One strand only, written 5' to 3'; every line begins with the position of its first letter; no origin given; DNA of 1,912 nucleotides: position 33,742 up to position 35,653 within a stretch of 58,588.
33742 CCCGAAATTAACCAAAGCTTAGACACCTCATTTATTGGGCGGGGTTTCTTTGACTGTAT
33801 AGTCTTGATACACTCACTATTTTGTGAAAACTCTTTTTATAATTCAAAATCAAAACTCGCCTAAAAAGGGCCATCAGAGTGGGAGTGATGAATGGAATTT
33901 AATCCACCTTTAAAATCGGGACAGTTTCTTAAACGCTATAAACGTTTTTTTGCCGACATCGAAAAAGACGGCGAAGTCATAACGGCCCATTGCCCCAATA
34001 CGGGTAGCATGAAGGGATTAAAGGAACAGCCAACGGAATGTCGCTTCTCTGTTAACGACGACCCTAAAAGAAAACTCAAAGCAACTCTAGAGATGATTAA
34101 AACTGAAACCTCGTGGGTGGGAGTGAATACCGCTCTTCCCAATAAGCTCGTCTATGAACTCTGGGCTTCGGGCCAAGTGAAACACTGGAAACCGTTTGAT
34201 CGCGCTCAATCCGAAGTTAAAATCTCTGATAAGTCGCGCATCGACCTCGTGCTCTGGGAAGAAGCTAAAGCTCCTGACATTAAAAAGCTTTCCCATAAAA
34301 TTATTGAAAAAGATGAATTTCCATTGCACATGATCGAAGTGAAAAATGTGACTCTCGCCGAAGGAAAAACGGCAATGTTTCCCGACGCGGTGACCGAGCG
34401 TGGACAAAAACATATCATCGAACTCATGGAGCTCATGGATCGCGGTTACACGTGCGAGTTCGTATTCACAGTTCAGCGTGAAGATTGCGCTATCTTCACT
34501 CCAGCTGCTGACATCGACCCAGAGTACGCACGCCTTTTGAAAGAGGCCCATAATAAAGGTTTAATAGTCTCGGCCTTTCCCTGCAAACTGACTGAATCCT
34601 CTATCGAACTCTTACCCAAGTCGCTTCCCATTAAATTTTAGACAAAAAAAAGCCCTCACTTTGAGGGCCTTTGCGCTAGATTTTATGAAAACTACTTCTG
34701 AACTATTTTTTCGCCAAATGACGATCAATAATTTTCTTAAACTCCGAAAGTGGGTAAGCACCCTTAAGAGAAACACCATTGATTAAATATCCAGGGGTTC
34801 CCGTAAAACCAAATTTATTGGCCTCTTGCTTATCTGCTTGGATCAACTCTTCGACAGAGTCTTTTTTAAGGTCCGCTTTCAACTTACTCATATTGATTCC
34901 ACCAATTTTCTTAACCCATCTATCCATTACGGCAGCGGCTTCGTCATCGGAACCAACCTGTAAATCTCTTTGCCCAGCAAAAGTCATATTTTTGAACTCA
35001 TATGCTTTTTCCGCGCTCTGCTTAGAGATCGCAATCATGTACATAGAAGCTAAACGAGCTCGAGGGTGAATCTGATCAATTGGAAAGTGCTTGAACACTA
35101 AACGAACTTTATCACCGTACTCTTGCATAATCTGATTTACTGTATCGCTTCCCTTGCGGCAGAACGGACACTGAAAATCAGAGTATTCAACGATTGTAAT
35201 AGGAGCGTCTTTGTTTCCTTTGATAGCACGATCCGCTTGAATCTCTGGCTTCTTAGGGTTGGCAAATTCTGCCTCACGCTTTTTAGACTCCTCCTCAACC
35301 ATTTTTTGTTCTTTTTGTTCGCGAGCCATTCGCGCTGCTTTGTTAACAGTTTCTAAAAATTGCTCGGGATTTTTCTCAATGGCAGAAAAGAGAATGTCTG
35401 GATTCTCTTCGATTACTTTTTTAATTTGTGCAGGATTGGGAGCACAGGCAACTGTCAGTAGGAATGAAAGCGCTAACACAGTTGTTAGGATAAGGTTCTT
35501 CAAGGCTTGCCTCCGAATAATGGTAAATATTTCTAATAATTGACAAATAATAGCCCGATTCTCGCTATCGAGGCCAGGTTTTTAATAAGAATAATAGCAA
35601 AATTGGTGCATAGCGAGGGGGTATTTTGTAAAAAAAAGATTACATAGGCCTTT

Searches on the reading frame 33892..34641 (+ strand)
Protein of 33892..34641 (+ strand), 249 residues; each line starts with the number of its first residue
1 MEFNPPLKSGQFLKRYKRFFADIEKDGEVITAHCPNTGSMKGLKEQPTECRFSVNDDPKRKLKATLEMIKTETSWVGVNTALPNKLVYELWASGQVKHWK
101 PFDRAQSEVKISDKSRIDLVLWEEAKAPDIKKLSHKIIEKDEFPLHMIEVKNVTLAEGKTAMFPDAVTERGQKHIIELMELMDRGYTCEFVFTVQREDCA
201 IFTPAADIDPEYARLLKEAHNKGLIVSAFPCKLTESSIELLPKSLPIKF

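Call 52: search_protein_families(library=pfam, proteins=[window:33892-34641:+], max_evalue=0.001)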
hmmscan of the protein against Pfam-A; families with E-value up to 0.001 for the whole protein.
window:33892-34641:+ (249 aa): 2 families
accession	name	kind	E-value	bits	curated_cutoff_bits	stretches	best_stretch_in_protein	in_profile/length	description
PF03749.19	SfsA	-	1.7e-39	135.3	22.8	1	82-236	2-137/138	Sugar fermentation stimulation protein RE domain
PF17746.7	SfsA_N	-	1e-19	70.8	25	1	13-78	1-63/63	SfsA N-terminal OB domain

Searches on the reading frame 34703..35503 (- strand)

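Call 52: search_protein_families(library=pfam, proteins=[window:34703-35503:-], max_evalue=0.001)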
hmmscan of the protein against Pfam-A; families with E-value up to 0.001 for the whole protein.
window:34703-35503:- (266 aa): 2 families
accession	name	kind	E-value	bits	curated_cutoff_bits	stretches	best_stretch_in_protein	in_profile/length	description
PF13462.12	Thioredoxin_4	-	3.1e-27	96.2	23.2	1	94-260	7-164/165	Thioredoxin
PF01323.26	DSBA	-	2.8e-18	66.9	25.6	1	103-259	1-190/191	DSBA-like thioredoxin domain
